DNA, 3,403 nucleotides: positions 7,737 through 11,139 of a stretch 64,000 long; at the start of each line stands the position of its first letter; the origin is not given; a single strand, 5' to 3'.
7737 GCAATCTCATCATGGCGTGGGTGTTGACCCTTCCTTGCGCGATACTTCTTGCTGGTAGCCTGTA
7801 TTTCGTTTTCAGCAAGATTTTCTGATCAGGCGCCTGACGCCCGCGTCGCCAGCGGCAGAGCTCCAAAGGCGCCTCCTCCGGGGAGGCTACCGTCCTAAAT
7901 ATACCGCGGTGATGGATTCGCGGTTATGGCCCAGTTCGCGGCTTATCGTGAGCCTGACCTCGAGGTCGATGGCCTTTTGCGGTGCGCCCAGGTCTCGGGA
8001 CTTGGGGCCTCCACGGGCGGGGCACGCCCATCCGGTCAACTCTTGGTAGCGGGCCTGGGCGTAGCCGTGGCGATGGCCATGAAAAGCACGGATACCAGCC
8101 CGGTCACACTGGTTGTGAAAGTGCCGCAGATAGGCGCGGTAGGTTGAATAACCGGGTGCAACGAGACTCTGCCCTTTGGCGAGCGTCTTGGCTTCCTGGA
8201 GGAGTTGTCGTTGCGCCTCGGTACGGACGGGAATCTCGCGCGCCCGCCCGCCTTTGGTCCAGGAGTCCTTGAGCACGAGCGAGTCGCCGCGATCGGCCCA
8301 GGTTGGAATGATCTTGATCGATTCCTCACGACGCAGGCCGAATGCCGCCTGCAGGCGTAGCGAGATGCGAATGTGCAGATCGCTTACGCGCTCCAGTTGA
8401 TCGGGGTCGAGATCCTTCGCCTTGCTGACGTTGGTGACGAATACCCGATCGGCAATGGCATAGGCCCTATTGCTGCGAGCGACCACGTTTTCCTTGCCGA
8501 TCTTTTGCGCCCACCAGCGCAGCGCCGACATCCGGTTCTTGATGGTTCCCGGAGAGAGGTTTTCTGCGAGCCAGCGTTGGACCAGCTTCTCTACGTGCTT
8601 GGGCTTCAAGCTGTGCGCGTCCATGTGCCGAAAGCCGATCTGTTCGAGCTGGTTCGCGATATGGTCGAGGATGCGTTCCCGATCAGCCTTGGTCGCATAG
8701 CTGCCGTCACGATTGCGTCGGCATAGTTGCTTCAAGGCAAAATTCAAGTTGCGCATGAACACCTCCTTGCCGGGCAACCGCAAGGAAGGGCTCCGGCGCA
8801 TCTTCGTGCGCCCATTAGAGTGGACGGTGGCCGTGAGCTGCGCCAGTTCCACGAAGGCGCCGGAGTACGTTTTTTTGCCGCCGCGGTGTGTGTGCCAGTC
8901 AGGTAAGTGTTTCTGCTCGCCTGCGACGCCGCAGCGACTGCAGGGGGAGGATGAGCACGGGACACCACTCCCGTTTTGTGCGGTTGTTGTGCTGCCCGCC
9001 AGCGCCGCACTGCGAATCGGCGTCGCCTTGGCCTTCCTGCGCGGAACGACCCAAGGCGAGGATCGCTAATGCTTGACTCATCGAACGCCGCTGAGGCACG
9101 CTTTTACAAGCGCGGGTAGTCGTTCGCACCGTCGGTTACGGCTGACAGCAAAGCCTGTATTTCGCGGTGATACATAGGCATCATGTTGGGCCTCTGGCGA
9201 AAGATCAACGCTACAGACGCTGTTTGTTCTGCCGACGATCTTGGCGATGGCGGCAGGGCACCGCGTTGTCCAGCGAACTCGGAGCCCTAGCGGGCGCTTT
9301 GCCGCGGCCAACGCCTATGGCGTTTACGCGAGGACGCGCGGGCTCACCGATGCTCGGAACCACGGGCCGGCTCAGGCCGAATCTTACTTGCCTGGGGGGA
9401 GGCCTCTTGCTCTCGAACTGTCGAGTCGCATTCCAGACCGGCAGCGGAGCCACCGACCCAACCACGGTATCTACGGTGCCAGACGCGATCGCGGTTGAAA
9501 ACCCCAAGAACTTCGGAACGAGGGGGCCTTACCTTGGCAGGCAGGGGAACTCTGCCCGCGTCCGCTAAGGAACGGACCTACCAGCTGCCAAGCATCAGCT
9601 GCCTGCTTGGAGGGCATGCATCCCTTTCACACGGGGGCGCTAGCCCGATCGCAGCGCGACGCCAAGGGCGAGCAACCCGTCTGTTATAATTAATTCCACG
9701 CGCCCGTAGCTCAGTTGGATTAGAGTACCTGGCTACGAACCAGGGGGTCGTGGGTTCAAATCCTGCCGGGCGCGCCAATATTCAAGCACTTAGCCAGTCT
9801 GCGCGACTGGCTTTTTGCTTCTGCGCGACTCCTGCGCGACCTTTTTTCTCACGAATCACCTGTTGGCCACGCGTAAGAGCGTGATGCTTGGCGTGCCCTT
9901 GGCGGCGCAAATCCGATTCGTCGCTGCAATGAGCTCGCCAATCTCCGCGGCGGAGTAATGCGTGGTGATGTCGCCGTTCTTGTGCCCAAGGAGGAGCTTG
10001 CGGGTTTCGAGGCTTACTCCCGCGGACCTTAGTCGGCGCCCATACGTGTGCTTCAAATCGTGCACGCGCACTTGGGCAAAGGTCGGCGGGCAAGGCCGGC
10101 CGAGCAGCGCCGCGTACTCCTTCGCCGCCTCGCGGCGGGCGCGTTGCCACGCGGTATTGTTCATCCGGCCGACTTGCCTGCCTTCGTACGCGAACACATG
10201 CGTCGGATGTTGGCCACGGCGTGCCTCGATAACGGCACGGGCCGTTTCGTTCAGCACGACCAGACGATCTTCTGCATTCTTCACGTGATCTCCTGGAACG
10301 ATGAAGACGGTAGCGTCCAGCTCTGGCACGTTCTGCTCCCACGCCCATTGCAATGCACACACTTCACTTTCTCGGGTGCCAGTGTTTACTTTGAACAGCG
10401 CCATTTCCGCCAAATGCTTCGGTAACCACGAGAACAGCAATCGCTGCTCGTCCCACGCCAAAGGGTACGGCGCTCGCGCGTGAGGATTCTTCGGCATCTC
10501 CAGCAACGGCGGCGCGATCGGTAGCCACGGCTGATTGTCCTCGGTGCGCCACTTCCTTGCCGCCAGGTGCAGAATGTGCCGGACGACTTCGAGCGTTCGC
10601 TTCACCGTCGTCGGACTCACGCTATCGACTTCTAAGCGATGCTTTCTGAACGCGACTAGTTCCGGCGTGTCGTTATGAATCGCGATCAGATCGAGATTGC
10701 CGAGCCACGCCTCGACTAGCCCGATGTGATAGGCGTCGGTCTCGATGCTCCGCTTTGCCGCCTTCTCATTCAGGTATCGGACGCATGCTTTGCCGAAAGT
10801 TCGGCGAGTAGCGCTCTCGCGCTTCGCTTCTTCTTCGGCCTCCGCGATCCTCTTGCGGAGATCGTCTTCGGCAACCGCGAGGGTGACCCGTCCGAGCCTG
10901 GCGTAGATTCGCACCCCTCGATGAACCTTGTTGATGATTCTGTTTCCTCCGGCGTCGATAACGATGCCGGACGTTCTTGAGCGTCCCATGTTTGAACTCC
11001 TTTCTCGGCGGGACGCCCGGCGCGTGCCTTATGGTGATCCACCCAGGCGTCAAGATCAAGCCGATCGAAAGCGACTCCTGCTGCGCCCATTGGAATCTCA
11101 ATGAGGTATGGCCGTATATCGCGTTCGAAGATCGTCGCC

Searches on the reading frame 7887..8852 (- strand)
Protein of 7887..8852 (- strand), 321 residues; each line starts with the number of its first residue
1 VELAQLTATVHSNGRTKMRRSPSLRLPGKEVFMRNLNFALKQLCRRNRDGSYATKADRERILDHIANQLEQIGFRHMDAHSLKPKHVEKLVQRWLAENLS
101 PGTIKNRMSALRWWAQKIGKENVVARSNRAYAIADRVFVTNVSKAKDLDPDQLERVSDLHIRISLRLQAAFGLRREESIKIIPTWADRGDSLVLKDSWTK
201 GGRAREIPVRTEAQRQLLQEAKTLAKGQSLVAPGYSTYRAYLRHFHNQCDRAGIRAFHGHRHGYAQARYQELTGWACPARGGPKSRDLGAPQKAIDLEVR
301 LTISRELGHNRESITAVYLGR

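Call 68: search_protein_families(library=pfam, proteins=[window:7887-8852:-], max_evalue=0.0001)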
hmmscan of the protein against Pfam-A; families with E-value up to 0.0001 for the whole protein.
window:7887-8852:- (321 aa): 2 families
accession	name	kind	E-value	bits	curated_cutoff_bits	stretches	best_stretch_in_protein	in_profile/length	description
PF12834.13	Phage_int_SAM_2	-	5.5e-21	75.4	22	1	33-123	1-90/91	Phage integrase, N-terminal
PF12835.12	Integrase_1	-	5e-10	39.9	23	1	155-266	27-148/149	Integrase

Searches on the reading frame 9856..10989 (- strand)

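Call 68: search_protein_families(library=pfam, proteins=[window:9856-10989:-], max_evalue=0.0001)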
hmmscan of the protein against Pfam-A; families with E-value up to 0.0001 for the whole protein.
window:9856-10989:- (377 aa): 1 family
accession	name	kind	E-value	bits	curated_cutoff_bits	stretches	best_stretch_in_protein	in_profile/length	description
PF00589.27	Phage_integrase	-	4.3e-13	49.9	27.1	1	192-348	23-168/172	Phage integrase family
